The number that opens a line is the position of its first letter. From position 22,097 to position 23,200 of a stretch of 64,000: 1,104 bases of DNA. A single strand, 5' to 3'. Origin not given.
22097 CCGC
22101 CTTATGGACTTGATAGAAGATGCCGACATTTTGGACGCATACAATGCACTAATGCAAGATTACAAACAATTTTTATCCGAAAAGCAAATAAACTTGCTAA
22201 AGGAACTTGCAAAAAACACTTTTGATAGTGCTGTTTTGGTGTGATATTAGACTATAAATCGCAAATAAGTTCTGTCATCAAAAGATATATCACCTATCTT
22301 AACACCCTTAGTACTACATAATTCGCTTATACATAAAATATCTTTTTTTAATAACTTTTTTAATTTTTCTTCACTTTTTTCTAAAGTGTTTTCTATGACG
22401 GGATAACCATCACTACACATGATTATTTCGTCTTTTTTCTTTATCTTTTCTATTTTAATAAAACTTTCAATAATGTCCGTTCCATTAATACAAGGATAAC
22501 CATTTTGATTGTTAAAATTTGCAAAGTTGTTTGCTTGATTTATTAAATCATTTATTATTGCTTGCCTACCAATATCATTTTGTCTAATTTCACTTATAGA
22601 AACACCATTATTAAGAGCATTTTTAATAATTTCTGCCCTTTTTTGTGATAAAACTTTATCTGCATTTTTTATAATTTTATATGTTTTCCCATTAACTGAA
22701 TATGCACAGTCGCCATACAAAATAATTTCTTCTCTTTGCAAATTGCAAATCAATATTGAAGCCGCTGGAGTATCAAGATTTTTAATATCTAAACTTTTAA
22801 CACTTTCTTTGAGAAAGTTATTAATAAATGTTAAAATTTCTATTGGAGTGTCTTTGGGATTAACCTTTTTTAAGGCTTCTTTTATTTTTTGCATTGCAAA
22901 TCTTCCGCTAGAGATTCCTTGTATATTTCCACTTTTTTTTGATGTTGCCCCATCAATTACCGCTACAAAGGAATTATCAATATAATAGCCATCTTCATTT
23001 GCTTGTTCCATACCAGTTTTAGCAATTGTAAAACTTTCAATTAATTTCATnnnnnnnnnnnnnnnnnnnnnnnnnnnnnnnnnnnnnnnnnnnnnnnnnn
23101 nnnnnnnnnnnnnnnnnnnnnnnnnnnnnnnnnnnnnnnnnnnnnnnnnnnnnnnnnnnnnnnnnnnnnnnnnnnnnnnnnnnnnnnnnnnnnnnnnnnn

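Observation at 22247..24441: Translationally coupled pair: two-TM protein with a degenerate Nudix-like domain plus a PP2C-fold protein, in the only accessory-looking islet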

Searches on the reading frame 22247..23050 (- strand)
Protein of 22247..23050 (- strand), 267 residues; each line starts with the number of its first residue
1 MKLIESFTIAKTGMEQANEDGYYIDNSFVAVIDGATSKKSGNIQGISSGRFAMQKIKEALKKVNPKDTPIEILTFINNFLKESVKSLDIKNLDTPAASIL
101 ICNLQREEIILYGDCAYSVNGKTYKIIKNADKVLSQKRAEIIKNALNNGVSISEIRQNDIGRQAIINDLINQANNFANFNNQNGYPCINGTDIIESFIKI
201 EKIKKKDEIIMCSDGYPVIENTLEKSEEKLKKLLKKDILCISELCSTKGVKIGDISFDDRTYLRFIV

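Call 3: search_protein_families(library=pfam, proteins=[window:22247-23050:-], max_evalue=1)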
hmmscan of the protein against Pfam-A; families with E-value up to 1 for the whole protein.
window:22247-23050:- (267 aa): 3 families
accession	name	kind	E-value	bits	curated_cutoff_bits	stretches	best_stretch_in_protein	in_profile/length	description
PF13672.11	PP2C_2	-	0.0099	15.9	24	1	25-223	23-178/209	Protein phosphatase 2C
PF00691.25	OmpA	-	0.04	14.7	27.2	1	105-151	29-70/98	OmpA family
PF08671.16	SinI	-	0.041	14.1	31.4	1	140-157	7-24/28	Anti-repressor SinI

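Call 4: search_protein_families(library=padloc, proteins=[window:22247-23050:-], max_evalue=1)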
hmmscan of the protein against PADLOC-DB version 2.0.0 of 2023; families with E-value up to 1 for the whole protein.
window:22247-23050:- (267 aa): 0 families

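Call 5: search_protein_families(library=ncbifam, proteins=[window:22247-23050:-], max_evalue=1)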
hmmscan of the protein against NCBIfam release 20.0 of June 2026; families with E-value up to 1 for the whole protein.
window:22247-23050:- (267 aa): 4 families
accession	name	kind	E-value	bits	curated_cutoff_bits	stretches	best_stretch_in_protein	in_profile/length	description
NF033484.1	Stp1_PP2C_phos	equivalog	0.0082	15.7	230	0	16-74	9-67/232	Stp1/IreP family PP2C-type Ser/Thr phosphatase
TIGR03270.1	methan_mark_4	hypoth_equivalog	0.018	14.4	190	1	139-215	83-155/204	methanogenesis marker protein Mmp4/MtxX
NF045758.2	YlxM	equivalog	0.03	14.4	80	1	132-179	15-63/72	YlxM family DNA-binding protein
NF010158.0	PRK13637.1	equivalog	0.058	12.5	390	1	170-226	50-104/287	energy-coupling factor transporter ATPase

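Call 7: find_homologous_proteins(query=window:22247-23050:-)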
Query window:22247-23050:- (267 aa): 157 proteins with E <= 0.001 among 1682 candidates; the best 120 are listed.
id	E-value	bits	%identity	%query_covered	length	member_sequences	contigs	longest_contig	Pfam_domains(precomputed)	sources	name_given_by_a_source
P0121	4.7e-166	568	100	100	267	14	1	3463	-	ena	-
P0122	6.2e-83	296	53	100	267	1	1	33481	-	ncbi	-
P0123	1.6e-71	259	47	100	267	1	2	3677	-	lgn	-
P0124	1.2e-70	256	46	100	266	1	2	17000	-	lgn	-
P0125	1.4e-67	246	46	100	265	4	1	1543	-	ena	-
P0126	2.2e-66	242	45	99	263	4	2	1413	-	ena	-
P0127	5.3e-65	237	45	99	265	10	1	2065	-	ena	-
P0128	8.8e-65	236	46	99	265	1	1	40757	-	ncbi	-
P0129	1.6e-63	232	47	99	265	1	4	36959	-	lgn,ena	-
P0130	3.3e-57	212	43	100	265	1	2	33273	-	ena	-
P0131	2.2e-56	209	49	81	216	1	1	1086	-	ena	-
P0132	6.1e-55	204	42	99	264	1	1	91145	-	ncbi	-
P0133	6.6e-48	181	38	100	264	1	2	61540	-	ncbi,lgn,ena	-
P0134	1.0e-46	177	38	100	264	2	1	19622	-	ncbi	-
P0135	8.6e-46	174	38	100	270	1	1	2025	-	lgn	-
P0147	1.5e-40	157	38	100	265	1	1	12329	PF13672.12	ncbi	-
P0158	2.0e-37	147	36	100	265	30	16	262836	-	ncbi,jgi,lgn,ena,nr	ncbi:MAG: hypothetical protein E7530_01025 [Ruminococcaceae bacterium]|nr:hypothetical protein [Osci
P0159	2.3e-37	147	34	100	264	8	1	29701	PF13672.12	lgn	-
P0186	5.6e-33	132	32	97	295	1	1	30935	PF13672.12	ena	-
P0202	4.1e-31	126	34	99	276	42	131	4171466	-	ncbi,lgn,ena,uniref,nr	ncbi:hypothetical protein [Coprobacter secundus]|uniref:Uncharacterized protein n=1 Tax=Coprobacter 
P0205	5.7e-31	126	35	100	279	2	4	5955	PF13672.12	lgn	-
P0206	5.8e-31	126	36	93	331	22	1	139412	-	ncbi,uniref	ncbi:hypothetical protein [Dysgonomonas capnocytophagoides]|uniref:hypothetical protein n=1 Tax=Dysg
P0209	7.7e-31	125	31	99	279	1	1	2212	PF13672.12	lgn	-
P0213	8.7e-31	125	35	99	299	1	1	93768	PF13672.12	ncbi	-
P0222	4.4e-30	123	35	94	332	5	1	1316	PF13672.12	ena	-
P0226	2.2e-29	121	31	98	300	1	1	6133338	PF13672.12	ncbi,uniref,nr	ncbi:protein phosphatase 2C domain-containing protein [Dictyobacter aurantiacus]|uniref:PPM-type pho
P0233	8.0e-29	119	30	100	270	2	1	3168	PF13672.12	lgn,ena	-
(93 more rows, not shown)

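Call 13: search_solved_structures(query=A2, max_evalue=10, show_alignments=2)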
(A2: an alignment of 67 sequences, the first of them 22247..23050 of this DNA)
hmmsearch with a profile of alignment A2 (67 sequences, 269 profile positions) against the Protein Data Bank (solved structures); distinct sequences matched with E-value up to 10: 11.
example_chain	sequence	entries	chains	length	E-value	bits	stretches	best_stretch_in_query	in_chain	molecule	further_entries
1txo_A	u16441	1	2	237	0.039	16.4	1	16-125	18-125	Putative Bacterial Enzyme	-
2cm1_A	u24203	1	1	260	0.051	16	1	16-123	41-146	SERINE THREONINE PROTEIN PHOSPHATASE PSTP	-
2xzd_B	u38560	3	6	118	0.24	13.8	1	36-129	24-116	CASPASE-3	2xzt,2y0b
5ias_A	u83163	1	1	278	0.49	12.8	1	37-114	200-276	Caspase-3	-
1nme_B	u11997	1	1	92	1.1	11.6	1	36-110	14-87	Caspase-3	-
2xyg_B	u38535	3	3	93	1.2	11.6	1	36-110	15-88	CASPASE-3 SUBUNIT P12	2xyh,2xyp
2h5i_B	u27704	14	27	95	1.2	11.5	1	36-111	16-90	caspase-3, p12 subunit | Caspase-3 subunit p12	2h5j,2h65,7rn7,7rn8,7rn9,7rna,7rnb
6bfk_C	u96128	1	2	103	1.3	11.5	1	36-111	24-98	Caspase-3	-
6bfo_B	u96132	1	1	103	1.3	11.4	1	36-111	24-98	Caspase-3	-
1gfw_B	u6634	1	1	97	1.3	11.4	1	37-110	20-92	CASPASE-3 (APOPAIN, P10)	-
6bfl_B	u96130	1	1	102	1.3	11.4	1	36-110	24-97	Caspase-3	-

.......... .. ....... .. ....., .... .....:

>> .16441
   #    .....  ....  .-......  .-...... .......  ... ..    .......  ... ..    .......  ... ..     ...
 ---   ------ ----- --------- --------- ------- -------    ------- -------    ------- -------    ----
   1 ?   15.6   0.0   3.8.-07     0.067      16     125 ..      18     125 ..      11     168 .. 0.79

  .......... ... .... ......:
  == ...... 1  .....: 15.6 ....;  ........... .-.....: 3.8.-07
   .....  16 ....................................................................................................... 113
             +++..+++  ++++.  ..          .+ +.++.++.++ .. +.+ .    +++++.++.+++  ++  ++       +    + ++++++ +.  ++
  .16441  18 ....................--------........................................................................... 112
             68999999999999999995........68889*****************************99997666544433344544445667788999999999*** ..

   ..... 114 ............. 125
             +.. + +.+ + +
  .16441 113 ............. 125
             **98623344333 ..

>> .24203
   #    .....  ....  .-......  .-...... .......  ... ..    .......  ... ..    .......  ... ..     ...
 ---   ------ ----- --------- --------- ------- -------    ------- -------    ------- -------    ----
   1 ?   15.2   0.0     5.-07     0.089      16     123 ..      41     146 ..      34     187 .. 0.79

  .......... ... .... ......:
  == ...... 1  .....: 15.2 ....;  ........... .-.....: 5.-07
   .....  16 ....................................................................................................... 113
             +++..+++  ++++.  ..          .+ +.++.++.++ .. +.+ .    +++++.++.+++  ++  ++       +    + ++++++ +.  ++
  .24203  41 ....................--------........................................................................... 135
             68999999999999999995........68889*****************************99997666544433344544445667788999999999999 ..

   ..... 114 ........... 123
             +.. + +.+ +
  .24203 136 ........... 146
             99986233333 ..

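Call 19: predict_structure(alignment_id=A2)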
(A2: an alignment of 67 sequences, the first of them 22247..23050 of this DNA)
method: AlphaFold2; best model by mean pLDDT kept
length: 267 residues; sequences in the alignment: 67
mean_pLDDT: 96.6   pTM: 0.93
mean pLDDT of the five models: 96.6, 96.5, 96.2, 96.2, 96.1
residues with pLDDT >= 90: 253; 70-90: 13; 50-70: 1; < 50: 0
segments of 3 or more residues with pLDDT < 50: none
pLDDT, mean of each block of 10 residues (from residue 1): 98 97 99 87 91 98 99 98 91 90 99 98 95 98 99 98 97 95 96 98 98 98 98 98 97 98 99
secondary structure, 60 per line:
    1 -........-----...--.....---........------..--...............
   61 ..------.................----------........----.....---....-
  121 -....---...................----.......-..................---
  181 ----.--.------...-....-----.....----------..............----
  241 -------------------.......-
elements in order: E2-9 E20-24 E28-35 H48-62 H69-85 E96-103 E108-112 E116-119 E122-125 H129-147 H152-158 H160-176 E199-202 E208-212 H223-236 E260-266

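Call 43: find_encoding_contigs(protein=P0202, flank=7000, max_places=3)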
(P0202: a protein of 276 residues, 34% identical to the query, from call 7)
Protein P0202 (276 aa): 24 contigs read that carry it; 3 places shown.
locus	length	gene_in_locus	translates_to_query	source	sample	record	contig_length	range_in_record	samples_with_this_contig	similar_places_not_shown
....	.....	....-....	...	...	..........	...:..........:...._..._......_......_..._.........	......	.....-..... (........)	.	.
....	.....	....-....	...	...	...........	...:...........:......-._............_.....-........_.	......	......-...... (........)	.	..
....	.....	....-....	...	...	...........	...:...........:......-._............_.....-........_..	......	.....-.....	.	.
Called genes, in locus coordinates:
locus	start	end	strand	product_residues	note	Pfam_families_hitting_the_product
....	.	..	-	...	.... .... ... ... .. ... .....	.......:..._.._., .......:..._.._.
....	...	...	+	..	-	-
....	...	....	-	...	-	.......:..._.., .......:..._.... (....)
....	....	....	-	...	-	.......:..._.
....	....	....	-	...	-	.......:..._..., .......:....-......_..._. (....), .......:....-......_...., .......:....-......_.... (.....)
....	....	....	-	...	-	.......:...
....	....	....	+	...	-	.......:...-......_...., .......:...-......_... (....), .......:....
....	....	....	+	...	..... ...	-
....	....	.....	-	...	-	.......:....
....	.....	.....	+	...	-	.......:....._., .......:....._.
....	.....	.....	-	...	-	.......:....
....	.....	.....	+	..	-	-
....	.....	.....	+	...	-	-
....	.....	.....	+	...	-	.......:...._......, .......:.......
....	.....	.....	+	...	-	-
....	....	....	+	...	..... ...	-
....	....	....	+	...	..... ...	-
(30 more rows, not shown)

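Call 44: find_encoding_contigs(protein=P0158, flank=7000, max_places=3)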
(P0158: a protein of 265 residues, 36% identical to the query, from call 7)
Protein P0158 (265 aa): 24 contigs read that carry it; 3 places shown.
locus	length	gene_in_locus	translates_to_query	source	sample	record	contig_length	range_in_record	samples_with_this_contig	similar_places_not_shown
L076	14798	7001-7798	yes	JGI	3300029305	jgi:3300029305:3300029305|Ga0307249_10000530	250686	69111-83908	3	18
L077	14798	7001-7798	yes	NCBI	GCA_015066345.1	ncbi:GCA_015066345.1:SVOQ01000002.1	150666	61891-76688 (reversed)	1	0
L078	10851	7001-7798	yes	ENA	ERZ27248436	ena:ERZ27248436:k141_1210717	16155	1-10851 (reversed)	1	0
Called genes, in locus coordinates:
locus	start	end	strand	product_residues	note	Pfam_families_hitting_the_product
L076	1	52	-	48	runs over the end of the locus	-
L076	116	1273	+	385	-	PF01408:GFO_IDH_MocA, PF03807:F420_oxidored (faint), PF22725:GFO_IDH_MocA_C3, PF02894:GFO_IDH_MocA_C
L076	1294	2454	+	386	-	PF09479:Flg_new, PF18998:Flg_new_2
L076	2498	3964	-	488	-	PF08666:SAF, PF04295:GD_AH_second, PF20629:GD_AH_C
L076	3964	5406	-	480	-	PF01232:Mannitol_dh, PF08125:Mannitol_dh_C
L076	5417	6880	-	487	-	PF03600:CitMHS (weak), PF03606:DcuC, PF03806:ABG_transport (weak)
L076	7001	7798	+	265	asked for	-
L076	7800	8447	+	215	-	PF02390:Methyltransf_4, PF13847:Methyltransf_31, PF13649:Methyltransf_25 (weak)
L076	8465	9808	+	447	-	PF01554:MatE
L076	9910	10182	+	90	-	PF05402:PqqD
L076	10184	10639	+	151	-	-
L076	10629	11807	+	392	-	PF14907:NTP_transf_5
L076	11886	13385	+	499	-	PF02706:Wzz, PF01656:CbiA, PF10609:ParA, PF13614:AAA_31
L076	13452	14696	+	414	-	PF13167:GTP-bdg_N, PF00350:Dynamin_N (faint), PF16360:GTP-bdg_M, PF01926:MMR_HSR1, PF02421:FeoB_N (weak)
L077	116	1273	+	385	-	PF01408:GFO_IDH_MocA, PF03807:F420_oxidored (faint), PF22725:GFO_IDH_MocA_C3, PF02894:GFO_IDH_MocA_C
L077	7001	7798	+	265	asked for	-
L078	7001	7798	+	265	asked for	-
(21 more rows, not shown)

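Call 45: find_encoding_contigs(protein=P0226, flank=7000, max_places=2)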
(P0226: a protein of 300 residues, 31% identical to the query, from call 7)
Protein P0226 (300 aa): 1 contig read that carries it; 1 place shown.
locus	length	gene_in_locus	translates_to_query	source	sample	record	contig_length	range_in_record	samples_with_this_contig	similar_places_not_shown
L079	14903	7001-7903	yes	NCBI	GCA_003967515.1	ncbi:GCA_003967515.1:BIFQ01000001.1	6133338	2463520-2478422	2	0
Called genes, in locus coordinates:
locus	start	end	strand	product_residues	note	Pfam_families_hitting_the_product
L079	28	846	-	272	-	PF18181:SLATT_1 (faint), PF14015:DUF4231 (weak)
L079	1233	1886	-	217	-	-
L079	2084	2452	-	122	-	PF18741:MTES_1575, PF04480:DUF559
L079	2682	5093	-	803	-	PF09250:Prim-Pol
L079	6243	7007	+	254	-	-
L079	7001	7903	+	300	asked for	PF13672:PP2C_2 (weak)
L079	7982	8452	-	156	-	-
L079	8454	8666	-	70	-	-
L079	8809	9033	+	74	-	PF01381:HTH_3 (weak), PF13443:HTH_26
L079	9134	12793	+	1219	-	PF13676:TIR_2, PF22240:ISP_coupler, PF02384:N6_Mtase, PF20473:MmeI_Mtase (faint), PF07669:Eco57I, PF18135:Type_ISP_C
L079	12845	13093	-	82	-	-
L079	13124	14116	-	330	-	PF13102:Phage_int_SAM_5 (faint), PF13495:Phage_int_SAM_4 (faint), PF00589:Phage_integrase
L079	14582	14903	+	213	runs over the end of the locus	-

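Call 75: search_protein_families(library=padloc, proteins=[L079:6243-7004:+], max_evalue=1)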
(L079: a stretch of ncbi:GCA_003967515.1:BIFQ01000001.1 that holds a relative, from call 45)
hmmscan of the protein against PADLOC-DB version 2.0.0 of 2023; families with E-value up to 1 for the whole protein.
L079:6243-7004:+ (254 aa): 0 families

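Call 81: find_encoding_contigs(protein=P0206, flank=6000, max_places=3)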
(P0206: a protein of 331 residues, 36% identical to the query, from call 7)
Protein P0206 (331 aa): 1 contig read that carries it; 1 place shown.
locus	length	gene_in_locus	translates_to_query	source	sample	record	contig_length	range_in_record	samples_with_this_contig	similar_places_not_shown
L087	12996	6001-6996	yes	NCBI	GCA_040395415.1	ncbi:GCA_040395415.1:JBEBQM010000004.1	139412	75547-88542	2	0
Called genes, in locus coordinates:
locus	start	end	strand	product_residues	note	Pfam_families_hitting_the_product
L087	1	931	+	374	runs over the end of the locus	PF00149:Metallophos, PF12850:Metallophos_2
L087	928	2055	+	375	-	PF00149:Metallophos, PF12850:Metallophos_2 (weak)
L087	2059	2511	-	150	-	PF04313:HSDR_N (weak), PF13588:HSDR_N_2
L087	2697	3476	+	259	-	PF01048:PNP_UDP_1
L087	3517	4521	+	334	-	PF06144:DNA_pol3_delta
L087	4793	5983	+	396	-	PF07396:Porin_O_P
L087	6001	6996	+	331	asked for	-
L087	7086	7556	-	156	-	-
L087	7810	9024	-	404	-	PF05559:DUF763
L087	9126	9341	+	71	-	-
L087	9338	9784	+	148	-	PF00383:dCMP_cyt_deam_1, PF14437:MafB19-deam, PF14439:Bd3614-deam (weak)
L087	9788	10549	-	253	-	PF03883:H2O2_YaaD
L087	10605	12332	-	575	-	PF00512:HisKA, PF02518:HATPase_c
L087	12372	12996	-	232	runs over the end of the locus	PF00072:Response_reg, PF00486:Trans_reg_C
